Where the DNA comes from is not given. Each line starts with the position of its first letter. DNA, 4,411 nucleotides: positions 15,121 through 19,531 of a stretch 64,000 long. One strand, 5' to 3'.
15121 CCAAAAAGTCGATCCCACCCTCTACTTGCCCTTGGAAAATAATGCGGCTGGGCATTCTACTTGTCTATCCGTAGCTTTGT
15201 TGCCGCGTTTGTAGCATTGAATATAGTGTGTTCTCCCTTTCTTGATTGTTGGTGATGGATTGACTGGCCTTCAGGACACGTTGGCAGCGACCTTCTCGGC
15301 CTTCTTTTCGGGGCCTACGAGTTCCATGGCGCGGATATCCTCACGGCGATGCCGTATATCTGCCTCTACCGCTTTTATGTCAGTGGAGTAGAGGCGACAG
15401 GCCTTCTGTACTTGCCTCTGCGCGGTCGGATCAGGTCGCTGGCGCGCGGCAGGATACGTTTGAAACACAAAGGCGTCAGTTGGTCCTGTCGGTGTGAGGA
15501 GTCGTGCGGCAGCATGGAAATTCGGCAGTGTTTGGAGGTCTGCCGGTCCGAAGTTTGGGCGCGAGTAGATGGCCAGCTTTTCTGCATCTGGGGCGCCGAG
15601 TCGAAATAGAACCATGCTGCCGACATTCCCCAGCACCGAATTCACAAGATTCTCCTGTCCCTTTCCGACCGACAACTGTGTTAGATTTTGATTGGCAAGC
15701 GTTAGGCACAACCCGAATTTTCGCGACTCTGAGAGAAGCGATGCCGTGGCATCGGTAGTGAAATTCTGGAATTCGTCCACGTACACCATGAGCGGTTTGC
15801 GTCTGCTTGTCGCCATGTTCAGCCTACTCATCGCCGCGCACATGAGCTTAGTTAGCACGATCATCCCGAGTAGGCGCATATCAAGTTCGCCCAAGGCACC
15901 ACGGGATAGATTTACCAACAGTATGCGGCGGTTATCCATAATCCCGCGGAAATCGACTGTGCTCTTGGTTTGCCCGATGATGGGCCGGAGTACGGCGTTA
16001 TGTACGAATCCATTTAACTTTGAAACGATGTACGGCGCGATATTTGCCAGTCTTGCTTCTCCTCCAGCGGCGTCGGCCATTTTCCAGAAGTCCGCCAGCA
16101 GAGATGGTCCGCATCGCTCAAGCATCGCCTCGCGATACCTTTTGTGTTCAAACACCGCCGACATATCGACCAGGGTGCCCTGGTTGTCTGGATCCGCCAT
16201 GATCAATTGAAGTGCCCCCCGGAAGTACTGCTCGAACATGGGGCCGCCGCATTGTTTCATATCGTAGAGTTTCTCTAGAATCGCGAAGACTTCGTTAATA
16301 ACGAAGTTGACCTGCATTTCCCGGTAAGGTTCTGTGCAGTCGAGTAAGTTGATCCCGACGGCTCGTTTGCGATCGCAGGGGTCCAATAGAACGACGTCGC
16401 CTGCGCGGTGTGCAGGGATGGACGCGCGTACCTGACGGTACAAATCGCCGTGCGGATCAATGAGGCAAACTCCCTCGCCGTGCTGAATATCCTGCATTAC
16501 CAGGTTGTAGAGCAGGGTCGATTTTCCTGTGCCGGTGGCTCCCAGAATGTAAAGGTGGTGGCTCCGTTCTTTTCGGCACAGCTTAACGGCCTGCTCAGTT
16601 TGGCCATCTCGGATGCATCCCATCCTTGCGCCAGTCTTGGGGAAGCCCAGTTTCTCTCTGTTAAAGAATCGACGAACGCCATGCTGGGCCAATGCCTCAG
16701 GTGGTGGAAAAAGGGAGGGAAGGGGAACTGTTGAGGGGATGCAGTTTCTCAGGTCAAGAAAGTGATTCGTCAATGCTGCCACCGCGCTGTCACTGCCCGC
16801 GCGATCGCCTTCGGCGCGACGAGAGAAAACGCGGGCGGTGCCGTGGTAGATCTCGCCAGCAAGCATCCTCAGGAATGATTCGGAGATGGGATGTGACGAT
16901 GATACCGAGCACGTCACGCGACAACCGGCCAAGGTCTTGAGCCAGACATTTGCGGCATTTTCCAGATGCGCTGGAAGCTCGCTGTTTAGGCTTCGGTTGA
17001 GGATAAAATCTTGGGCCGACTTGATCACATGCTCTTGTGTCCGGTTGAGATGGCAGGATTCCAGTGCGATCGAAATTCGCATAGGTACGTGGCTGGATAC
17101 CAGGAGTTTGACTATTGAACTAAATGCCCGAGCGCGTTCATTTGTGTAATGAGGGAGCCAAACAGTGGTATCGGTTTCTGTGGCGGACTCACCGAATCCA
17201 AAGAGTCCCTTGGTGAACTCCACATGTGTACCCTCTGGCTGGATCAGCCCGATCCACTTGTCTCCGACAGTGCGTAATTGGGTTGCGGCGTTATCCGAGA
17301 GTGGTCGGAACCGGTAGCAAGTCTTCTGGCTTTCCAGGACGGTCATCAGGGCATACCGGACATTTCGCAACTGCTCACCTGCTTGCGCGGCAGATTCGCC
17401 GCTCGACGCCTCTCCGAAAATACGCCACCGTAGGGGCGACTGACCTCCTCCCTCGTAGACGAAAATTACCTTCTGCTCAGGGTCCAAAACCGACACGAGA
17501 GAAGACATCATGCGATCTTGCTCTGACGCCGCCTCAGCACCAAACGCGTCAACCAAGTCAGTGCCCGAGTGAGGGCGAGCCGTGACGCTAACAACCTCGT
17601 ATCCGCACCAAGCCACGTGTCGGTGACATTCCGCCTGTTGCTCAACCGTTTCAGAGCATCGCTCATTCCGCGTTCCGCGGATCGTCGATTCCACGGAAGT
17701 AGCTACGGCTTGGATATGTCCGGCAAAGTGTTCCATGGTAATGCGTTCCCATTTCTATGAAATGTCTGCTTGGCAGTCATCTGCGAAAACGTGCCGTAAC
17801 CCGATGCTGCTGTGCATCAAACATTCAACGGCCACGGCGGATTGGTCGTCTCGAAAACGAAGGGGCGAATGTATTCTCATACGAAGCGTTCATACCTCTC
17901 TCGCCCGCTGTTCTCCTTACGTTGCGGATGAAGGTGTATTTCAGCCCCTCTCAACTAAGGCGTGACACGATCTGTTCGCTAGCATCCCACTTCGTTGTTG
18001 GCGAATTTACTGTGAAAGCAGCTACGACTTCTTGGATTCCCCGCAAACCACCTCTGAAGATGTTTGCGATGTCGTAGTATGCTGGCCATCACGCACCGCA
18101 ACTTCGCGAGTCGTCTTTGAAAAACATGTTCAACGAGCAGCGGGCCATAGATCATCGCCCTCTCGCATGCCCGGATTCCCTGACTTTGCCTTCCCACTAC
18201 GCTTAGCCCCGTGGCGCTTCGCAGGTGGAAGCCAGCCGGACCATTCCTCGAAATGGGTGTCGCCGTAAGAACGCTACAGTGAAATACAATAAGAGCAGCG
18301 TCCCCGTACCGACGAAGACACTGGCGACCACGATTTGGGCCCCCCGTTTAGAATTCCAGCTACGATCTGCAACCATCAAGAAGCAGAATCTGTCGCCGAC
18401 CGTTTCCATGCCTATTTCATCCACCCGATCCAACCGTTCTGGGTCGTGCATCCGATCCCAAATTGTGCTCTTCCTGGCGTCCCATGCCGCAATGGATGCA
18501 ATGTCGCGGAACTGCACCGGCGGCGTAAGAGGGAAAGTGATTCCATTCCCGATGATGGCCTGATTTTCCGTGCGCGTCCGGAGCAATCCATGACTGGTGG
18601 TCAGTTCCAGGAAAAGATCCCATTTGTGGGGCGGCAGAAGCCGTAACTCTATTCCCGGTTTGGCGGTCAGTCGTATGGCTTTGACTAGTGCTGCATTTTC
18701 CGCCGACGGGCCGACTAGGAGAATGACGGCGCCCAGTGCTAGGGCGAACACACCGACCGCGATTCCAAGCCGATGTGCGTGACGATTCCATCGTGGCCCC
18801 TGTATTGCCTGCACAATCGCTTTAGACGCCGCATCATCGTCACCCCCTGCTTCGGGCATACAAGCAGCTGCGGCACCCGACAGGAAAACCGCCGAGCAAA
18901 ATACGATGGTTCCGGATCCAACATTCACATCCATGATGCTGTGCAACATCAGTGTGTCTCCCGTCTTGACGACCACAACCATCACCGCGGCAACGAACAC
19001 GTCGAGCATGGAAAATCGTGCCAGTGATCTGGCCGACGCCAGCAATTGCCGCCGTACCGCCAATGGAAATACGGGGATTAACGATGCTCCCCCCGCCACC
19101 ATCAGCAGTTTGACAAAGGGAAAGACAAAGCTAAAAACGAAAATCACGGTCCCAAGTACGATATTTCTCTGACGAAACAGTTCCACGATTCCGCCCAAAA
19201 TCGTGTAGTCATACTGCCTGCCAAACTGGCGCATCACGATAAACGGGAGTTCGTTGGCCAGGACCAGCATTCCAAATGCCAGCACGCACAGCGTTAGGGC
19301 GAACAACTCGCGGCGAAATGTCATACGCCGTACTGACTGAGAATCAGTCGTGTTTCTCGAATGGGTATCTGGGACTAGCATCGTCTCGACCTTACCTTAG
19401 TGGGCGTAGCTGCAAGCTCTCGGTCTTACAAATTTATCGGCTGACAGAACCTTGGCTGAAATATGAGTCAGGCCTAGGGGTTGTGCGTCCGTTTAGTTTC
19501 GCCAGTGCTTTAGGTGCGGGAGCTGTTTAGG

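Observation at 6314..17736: Mobile-element-like block: Prim-Pol replication protein, FtsK/HerA/TraG-like ATPase and eight orphan genes, all on one strand, without integrase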

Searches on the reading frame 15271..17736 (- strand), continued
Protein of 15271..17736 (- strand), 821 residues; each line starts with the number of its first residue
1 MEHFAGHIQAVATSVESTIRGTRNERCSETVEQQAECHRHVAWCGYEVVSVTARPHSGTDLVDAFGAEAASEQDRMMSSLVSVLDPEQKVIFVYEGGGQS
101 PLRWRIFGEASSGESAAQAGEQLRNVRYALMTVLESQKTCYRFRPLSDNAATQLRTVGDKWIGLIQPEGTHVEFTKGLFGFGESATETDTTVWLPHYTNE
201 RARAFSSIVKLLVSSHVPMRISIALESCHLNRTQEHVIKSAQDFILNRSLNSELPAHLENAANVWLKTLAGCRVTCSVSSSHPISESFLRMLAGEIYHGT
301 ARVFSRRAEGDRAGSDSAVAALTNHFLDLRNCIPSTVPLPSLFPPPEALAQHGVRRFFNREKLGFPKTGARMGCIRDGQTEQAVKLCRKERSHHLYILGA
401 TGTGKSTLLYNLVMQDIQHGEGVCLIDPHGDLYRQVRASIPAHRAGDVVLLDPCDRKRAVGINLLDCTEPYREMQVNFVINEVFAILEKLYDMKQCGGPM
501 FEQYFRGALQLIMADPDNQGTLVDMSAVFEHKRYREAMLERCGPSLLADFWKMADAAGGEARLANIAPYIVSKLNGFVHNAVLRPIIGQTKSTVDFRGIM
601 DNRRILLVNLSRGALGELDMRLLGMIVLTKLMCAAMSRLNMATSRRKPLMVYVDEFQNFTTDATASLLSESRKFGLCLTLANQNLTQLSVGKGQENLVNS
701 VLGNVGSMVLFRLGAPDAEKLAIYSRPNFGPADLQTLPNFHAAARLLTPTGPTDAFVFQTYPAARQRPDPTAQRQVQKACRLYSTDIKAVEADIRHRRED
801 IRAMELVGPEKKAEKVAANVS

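Call 101: predict_structure(alignment_id=A3)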
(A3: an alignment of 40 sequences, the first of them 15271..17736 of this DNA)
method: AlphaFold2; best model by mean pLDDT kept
length: 821 residues; sequences in the alignment: 40
mean_pLDDT: 78.2   pTM: 0.68
mean pLDDT of the five models: 78.2, 77.6, 77.1, 76.5, 73.9
residues with pLDDT >= 90: 203; 70-90: 434; 50-70: 107; < 50: 77
segments of 3 or more residues with pLDDT < 50: 1-37, 57-68, 181-186, 310-324
pLDDT, mean of each block of 10 residues (from residue 1): 25 26 25 42 87 57 48 76 87 88 90 84 88 83 80 65 86 64 51 75 63 88 90 85 76 73 88 90 89 81 79 39 63 83 83 75 82 78 87 85 85 94 94 93 94 89 89 90 88 82 92 83 91 89 84 87 88 87 91 93 95 82 92 90 89 88 74 88 74 57 74 68 59 60 76 79 83 90 92 92 72 53 42
secondary structure, 60 per line:
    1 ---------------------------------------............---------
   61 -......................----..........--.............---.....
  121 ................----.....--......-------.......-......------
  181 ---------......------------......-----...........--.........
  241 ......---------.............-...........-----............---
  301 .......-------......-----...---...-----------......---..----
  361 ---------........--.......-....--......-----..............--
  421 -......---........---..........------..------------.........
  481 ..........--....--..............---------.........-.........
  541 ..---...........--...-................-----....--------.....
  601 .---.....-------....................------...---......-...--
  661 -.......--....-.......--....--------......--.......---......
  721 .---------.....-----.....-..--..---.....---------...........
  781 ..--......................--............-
elements in order (helices of 4 or more, strands of 3 or more residues): E40-51 H62-83 E88-97 E100-112 H116-136 E141-145 H148-153 E161-167 E169-174 E190-195 H208-213 E219-229 H232-246 H256-268 E270-280 H286-297 E301-307 H315-320 E326-328 E332-334 H346-351 E370-377 E380-386 H388-391 E394-399 H405-418 E422-427 H431-438 H442-447 E448-451 H472-490 H493-496 H499-512 H522-530 H532-542 H546-556 H563-578 H584-587 H596-601 E605-609 H617-636 E649-654 H662-668 H671-674 E676-682 H685-688 H697-702 E705-711 H715-721 H731-735 E741-745 E756-760 H770-782 H787-806 H809-820

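Call 103: fold_search(model_id=the predicted structure, library=pdb)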
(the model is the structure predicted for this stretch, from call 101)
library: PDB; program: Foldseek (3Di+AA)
matches with E <= 10: 1259; with E <= 0.001: 86
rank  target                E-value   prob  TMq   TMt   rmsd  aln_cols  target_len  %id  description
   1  8rtd_O                4.7e-15  1.00  0.31  0.32  15.8       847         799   10  Stalk-Arches-IMC structure from the fully-assembled R388 type IV secretion system determined by cryo-EM. (released 2024-06-19)
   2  8rtd_T                7.5e-15  1.00  0.31  0.32  19.2       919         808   10  Stalk-Arches-IMC structure from the fully-assembled R388 type IV secretion system determined by cryo-EM. (released 2024-06-19)
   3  7o42_A                7.0e-14  1.00  0.29  0.26  20.3       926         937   10  TrwK/VirB4unbound trimer of dimers complex (with Hcp1) from the R388 type IV secretion system determined by cryo-EM. (released 2022-06-22)
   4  8rtd_g                1.1e-13  1.00  0.30  0.32  15.7       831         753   10  Stalk-Arches-IMC structure from the fully-assembled R388 type IV secretion system determined by cryo-EM. (released 2024-06-19)
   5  8rtd_P                1.2e-13  1.00  0.29  0.31  15.1       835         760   11  Stalk-Arches-IMC structure from the fully-assembled R388 type IV secretion system determined by cryo-EM. (released 2024-06-19)
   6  7o43_B                1.9e-13  1.00  0.32  0.34  15.3       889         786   10  TrwK/VirB4unbound dimer complex from R388 type IV secretion system determined by cryo-EM. (released 2022-06-22)
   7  9x1m_A                9.7e-13  1.00  0.32  0.43  19.7       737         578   14  The cryo-EM structure of HerA-NurA complex with AMPPNP and dsDNA from Thermococcus kodakarensis (released 2026-02-04)
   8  1e9s_I                3.9e-12  1.00  0.35  0.64   5.4       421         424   15  Bacterial conjugative coupling protein TrwBdeltaN70. Unbound monoclinic form. (released 2001-02-06)
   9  1gl7_B                4.3e-12  1.00  0.35  0.63   5.3       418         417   16  Plasmid coupling protein TrwB in complex with the non-hydrolisable ATP-analogue ADPNP. (released 2002-05-16)
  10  8rtb_A                4.8e-12  1.00  0.27  0.29  19.3       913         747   10  Extended inner membrane complex (IMC) protomer structure (TrwM/VirB3-TrwK/VirB4-TrwI/VirB6-TrwG/VirB8-TrwE/VirB10) fro (released 2024-06-19)
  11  1e9r_G                5.1e-12  1.00  0.34  0.62   5.4       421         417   15  Bacterial conjugative coupling protein TrwBdeltaN70. Trigonal form in complex with sulphate. (released 2001-02-06)
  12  1e9s_L                1.1e-11  1.00  0.35  0.64   5.4       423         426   15  Bacterial conjugative coupling protein TrwBdeltaN70. Unbound monoclinic form. (released 2001-02-06)
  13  1gl6_A                1.2e-11  1.00  0.36  0.65   5.1       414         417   16  Plasmid coupling protein TrwB in complex with the non-hydrolysable GTP analogue GDPNP (released 2002-05-16)
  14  1gl7_G                1.3e-11  1.00  0.35  0.63   7.4       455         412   16  Plasmid coupling protein TrwB in complex with the non-hydrolisable ATP-analogue ADPNP. (released 2002-05-16)
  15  1e9s_B                1.4e-11  1.00  0.35  0.63   5.7       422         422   16  Bacterial conjugative coupling protein TrwBdeltaN70. Unbound monoclinic form. (released 2001-02-06)
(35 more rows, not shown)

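Call 104: get_annotated_region(hit=H2, flank=10000)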
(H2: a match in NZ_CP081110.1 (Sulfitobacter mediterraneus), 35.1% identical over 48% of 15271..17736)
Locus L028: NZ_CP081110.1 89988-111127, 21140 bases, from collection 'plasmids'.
description: Sulfitobacter mediterraneus strain M342 plasmid unnamed1, complete sequence
organism: Sulfitobacter mediterraneus (NCBI taxid 83219)
taxonomy: Bacteria; Pseudomonadota; Alphaproteobacteria; Rhodobacterales; Roseobacteraceae; Sulfitobacter; Sulfitobacter mediterraneus
host: -; source: -; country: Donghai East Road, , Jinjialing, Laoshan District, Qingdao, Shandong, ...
typing (MOB-suite, as given by PLSDB): non-mobilizable
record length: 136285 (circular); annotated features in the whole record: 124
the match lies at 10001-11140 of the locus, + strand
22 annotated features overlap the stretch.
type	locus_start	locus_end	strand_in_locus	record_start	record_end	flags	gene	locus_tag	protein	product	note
CDS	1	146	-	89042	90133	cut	-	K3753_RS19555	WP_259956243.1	helix-turn-helix domain-containing protein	-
CDS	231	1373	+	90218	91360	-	-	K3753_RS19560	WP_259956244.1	tyrosine-type recombinase/integrase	GO:0015074 - DNA integration [Evidence IEA]; GO:0006310 - DNA recombination [Evidence IEA]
CDS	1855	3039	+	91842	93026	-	repA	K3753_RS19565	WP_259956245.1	plasmid partitioning protein RepA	-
CDS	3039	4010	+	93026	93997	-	repB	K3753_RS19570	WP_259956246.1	plasmid partitioning protein RepB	-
CDS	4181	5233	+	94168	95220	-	-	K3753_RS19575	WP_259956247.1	helix-turn-helix domain-containing protein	-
CDS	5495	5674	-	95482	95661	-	-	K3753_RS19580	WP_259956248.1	hypothetical protein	-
CDS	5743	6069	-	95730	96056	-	-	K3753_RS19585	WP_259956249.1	hypothetical protein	-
CDS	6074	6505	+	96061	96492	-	-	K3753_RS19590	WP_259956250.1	hypothetical protein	-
CDS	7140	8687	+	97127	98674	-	-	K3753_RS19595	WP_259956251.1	recombinase family protein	GO:0006310 - DNA recombination [Evidence IEA]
CDS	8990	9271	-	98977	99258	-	-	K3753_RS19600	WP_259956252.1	hypothetical protein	-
CDS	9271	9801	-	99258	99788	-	-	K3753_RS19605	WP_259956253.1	DUF3768 domain-containing protein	-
CDS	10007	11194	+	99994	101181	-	-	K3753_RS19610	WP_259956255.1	type IV secretion system DNA-binding domain-containing protein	-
CDS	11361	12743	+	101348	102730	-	-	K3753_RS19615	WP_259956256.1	transposase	GO:0006313 - DNA transposition [Evidence IEA]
CDS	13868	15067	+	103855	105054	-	-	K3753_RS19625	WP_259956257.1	IS91 family transposase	-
CDS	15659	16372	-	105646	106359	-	-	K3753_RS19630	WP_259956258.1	alpha/beta hydrolase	-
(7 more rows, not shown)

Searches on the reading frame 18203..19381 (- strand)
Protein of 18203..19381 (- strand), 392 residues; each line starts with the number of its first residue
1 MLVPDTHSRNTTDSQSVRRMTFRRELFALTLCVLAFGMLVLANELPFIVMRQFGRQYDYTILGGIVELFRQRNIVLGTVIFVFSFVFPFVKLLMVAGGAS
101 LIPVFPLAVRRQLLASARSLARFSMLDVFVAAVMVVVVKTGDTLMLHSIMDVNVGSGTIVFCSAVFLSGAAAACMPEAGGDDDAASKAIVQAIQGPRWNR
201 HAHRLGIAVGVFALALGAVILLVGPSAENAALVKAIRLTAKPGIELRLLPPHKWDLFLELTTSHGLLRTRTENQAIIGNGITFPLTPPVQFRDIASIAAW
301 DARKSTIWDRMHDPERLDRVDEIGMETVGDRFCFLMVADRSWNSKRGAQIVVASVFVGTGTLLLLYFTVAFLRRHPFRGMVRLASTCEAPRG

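Call 5: search_protein_families(library=pfam, max_evalue=0.01, proteins=[window:18203-19381:-])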
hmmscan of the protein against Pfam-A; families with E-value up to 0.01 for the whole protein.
window:18203-19381:- (392 aa): 1 family
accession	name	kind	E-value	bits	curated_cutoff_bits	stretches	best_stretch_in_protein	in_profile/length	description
PF04403.18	PqiA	-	8.8e-21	74.9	23.8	1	29-174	5-145/156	Paraquat-inducible protein A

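Call 66: find_encoding_contigs(protein=window:18203-19381:-, flank=10000, max_places=8)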
Protein window:18203-19381:- (392 aa): 5 contigs read that carry it; 2 places shown.
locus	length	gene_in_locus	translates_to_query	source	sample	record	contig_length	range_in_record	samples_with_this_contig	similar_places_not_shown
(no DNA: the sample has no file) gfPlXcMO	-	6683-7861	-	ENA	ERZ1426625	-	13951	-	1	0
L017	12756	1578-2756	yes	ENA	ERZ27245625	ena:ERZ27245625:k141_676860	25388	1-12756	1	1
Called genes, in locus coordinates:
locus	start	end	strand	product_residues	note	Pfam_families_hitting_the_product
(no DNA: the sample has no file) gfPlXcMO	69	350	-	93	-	-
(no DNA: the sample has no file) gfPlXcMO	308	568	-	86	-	PF03118:RNA_pol_A_CTD (weak)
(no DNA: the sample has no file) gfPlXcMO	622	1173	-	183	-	-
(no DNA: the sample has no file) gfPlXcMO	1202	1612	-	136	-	-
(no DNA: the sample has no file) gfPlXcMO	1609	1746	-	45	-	-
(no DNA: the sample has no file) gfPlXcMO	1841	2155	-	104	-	-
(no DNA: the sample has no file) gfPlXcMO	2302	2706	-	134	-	-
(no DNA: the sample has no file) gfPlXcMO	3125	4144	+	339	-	-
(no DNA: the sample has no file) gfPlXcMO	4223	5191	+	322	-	-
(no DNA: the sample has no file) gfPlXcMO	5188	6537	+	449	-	-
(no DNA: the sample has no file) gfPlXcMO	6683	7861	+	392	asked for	PF04403:PqiA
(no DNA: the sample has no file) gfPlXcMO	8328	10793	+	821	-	PF01935:DUF87 (weak), PF10412:TrwB_AAD_bind (faint)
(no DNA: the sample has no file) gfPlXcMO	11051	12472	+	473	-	-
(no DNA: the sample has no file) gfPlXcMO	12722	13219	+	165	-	-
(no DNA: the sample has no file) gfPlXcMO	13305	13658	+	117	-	-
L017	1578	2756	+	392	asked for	PF04403:PqiA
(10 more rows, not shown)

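Call 110: search_protein_families(library=ncbifam, max_evalue=0.001, proteins=[window:18203-19381:-])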
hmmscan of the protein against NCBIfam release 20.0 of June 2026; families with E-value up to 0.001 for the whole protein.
window:18203-19381:- (392 aa): 2 families
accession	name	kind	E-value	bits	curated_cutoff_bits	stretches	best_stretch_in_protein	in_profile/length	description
TIGR00155.1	pqiA_fam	subfamily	1e-12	47.8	260.35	1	27-168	248-388/403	PqiA/YebS family transporter subunit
NF011683.0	PRK15103.1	equivalog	2e-09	37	562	1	18-173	248-398/421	membrane integrity-associated transporter subunit PqiA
